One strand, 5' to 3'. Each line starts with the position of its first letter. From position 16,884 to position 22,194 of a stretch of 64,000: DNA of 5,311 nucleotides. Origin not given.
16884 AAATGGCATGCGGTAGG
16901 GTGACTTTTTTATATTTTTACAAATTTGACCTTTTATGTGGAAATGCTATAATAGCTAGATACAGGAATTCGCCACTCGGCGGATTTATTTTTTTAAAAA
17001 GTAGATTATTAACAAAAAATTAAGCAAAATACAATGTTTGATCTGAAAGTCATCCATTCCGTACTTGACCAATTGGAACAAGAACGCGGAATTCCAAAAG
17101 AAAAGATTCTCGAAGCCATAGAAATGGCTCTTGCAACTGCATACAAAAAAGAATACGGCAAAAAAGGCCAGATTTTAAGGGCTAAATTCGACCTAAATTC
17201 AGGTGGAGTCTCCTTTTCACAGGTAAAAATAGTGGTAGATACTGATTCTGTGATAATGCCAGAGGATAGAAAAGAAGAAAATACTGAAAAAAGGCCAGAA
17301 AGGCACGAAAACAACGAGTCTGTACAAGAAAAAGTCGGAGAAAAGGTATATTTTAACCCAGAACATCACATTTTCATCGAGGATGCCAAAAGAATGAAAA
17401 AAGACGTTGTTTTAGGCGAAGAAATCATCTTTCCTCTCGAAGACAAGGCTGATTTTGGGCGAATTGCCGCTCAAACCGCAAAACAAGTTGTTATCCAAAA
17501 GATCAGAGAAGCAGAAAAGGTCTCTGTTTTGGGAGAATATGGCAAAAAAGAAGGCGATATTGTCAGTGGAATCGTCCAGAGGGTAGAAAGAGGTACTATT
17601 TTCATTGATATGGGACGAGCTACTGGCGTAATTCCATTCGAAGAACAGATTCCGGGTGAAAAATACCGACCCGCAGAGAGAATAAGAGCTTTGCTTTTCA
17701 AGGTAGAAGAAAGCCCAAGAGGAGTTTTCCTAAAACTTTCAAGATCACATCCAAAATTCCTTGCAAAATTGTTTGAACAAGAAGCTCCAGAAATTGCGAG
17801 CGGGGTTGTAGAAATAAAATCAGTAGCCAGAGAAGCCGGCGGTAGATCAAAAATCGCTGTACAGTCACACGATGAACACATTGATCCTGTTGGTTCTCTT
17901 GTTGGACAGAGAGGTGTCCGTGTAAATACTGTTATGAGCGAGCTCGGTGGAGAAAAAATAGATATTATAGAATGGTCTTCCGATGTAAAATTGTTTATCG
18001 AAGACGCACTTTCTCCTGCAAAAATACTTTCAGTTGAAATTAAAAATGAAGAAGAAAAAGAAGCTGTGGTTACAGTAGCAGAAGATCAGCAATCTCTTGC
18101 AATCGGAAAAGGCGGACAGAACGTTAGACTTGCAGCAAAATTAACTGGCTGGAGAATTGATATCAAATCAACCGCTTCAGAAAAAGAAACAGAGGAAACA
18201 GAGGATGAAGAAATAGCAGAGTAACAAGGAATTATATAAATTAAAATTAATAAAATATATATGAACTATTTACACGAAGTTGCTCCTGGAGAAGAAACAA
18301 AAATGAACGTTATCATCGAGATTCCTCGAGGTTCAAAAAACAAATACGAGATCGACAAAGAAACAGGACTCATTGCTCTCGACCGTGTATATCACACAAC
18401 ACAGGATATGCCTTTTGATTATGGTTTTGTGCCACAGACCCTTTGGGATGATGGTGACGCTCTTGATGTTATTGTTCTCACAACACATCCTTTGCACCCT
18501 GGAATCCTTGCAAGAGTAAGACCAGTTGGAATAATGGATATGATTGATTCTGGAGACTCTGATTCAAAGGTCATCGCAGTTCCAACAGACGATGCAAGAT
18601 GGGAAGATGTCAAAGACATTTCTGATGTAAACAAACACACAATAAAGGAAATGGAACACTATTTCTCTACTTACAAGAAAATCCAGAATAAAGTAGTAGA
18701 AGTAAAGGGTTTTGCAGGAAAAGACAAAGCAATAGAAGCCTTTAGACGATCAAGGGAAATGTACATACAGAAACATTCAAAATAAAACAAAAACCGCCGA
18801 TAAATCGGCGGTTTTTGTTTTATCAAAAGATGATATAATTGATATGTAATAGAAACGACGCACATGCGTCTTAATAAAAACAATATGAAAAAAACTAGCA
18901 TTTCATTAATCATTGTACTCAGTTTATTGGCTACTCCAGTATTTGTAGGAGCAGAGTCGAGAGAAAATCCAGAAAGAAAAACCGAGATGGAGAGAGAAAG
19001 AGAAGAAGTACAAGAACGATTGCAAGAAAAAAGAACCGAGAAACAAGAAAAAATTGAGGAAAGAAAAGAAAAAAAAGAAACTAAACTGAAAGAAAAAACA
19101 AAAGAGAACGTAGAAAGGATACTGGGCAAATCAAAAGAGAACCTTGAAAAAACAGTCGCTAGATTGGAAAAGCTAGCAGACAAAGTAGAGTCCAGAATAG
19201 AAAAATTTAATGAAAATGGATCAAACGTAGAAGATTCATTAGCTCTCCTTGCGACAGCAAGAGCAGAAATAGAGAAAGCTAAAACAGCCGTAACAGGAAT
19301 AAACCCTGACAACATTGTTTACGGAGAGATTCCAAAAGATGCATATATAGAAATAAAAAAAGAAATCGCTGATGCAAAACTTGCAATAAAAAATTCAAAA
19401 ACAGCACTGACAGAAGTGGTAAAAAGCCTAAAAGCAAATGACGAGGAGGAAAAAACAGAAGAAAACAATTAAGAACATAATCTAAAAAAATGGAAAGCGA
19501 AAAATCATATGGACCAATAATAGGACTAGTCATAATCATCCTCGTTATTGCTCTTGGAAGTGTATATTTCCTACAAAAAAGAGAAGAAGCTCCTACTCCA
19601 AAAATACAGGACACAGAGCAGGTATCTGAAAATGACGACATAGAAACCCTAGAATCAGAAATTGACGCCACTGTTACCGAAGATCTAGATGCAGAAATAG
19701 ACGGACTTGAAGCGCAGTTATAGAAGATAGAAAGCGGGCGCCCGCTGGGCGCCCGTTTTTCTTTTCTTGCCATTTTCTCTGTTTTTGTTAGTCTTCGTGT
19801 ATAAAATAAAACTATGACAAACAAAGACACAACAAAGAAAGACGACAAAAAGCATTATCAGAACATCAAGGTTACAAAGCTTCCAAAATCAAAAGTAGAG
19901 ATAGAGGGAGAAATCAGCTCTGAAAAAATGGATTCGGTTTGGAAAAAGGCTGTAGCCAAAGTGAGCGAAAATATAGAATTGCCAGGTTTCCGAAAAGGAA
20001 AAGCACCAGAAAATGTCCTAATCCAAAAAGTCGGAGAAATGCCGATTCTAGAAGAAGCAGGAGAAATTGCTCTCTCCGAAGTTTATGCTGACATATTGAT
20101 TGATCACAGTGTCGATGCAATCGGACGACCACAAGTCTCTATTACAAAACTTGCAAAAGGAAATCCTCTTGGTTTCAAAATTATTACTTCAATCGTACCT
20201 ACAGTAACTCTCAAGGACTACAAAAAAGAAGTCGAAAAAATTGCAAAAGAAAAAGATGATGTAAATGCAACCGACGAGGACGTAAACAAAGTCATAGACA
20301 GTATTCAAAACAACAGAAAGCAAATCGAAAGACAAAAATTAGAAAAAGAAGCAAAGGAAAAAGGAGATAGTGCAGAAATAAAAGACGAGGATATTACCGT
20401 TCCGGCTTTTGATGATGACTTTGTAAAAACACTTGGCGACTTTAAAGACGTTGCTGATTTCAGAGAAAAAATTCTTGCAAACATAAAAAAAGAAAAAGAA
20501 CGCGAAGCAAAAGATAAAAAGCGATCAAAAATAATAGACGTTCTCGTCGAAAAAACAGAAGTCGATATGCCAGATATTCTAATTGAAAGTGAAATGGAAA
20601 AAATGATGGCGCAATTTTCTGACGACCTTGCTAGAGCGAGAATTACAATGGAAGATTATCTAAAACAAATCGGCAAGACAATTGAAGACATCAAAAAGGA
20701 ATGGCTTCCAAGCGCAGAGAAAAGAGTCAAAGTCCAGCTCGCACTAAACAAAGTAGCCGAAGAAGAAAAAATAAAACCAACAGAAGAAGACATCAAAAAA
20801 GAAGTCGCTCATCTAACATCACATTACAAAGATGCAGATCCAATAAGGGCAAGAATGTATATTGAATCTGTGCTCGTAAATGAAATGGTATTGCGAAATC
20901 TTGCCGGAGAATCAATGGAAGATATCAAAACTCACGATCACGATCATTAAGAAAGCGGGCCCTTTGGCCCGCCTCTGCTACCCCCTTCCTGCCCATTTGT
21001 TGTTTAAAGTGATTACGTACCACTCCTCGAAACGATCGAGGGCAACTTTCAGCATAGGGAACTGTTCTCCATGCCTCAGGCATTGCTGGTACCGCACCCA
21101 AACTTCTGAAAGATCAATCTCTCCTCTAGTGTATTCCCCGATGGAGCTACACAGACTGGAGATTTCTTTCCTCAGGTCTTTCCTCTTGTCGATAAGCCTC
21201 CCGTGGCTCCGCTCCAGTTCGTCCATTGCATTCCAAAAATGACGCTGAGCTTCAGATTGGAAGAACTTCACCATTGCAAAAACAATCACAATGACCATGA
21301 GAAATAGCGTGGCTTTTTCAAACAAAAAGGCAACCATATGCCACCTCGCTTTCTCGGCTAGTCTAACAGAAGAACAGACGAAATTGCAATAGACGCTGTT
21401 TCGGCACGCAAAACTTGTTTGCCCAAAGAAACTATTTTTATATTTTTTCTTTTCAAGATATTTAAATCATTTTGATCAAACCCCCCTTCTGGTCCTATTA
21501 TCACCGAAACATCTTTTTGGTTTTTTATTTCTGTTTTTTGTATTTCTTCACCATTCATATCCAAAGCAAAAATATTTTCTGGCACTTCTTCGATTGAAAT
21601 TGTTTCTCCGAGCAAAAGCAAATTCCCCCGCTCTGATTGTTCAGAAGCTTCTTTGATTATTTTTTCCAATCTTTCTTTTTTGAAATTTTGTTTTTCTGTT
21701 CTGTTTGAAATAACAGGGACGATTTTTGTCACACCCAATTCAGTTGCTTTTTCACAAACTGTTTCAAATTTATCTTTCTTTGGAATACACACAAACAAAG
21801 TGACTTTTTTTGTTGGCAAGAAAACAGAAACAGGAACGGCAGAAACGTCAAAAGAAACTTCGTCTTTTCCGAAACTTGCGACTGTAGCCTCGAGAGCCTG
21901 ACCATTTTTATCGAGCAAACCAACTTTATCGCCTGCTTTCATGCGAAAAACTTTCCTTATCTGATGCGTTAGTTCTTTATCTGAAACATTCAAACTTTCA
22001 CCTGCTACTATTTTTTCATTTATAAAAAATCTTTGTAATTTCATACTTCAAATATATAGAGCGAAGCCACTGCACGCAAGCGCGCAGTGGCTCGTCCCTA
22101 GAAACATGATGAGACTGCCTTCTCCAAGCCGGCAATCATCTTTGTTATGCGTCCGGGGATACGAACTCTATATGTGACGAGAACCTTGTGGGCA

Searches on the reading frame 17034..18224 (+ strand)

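Call 22: search_protein_families(library=pfam, proteins=[window:17034-18224:+], max_evalue=0.001)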
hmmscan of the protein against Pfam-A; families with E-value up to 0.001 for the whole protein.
window:17034-18224:+ (396 aa): 6 families
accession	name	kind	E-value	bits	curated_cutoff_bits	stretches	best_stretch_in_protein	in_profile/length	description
PF08529.16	NusA_N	-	4.5e-30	104.8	23.8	1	9-162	4-118/119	NusA N-terminal domain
PF13184.12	KH_5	-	6.3e-29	100.4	27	1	268-336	1-69/69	NusA-like KH domain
PF00575.29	S1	-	2e-07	31.7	22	1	172-234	3-72/74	S1 RNA binding domain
PF23095.1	KH_NusA_C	-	1.3e-06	28.8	34.2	1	344-383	1-40/59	Transcription termination/antitermination protein NusA, KH domain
PF00013.35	KH_1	-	3.3e-05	24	21.5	0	346-389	4-43/66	KH domain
PF07650.23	KH_2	-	0.00046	20.4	22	1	321-372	5-55/78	KH domain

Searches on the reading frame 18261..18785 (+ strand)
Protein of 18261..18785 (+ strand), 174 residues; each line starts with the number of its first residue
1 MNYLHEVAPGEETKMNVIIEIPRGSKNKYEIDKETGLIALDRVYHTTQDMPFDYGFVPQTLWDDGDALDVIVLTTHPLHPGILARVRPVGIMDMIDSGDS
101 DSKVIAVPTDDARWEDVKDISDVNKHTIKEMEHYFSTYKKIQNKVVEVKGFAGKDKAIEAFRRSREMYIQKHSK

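Call 22: search_protein_families(library=pfam, proteins=[window:18261-18785:+], max_evalue=0.001)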
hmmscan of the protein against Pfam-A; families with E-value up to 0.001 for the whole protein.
window:18261-18785:+ (174 aa): 1 family
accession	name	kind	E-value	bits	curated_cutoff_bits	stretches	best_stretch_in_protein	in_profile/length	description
PF00719.24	Pyrophosphatase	-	4.8e-55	186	23.5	1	17-168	1-152/153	Inorganic pyrophosphatase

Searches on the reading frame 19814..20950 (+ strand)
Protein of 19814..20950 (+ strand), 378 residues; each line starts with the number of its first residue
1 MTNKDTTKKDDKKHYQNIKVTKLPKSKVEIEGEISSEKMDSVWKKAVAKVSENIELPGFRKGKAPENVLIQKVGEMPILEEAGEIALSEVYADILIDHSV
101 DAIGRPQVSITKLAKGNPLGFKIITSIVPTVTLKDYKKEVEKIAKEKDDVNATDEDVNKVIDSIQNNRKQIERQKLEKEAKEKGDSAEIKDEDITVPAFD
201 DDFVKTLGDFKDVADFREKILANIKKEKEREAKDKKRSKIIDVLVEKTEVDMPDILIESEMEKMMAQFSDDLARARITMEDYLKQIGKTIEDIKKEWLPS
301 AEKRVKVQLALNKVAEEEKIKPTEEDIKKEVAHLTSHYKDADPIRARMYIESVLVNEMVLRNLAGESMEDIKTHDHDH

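Call 23: search_protein_families(library=pfam, proteins=[window:19814-20950:+], max_evalue=0.001)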
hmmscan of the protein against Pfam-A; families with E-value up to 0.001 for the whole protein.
window:19814-20950:+ (378 aa): 2 families
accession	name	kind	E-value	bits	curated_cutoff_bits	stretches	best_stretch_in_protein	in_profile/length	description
PF05698.19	Trigger_C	-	5e-30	105.1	22.7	1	213-344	2-134/162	Bacterial trigger factor protein (TF) C-terminus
PF05697.18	Trigger_N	-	9.1e-30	104.3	22.2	1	17-163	2-143/144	Bacterial trigger factor protein (TF)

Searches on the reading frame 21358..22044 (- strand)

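Call 23: search_protein_families(library=pfam, proteins=[window:21358-22044:-], max_evalue=0.001)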
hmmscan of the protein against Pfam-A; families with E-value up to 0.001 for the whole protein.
window:21358-22044:- (228 aa): 3 families
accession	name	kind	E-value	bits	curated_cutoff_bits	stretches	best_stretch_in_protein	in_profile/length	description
PF04452.19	Methyltrans_RNA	-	1.3e-38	132.7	23.9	1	80-225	6-164/165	RNA methyltransferase domain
PF20260.4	PUA_4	-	6.5e-06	26.6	23.9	1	29-66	9-46/48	RNA methyltransferase PUA domain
PF04013.17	Methyltrn_RNA_2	-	0.00031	21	25.5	1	153-225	121-193/198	Putative SAM-dependent RNA methyltransferase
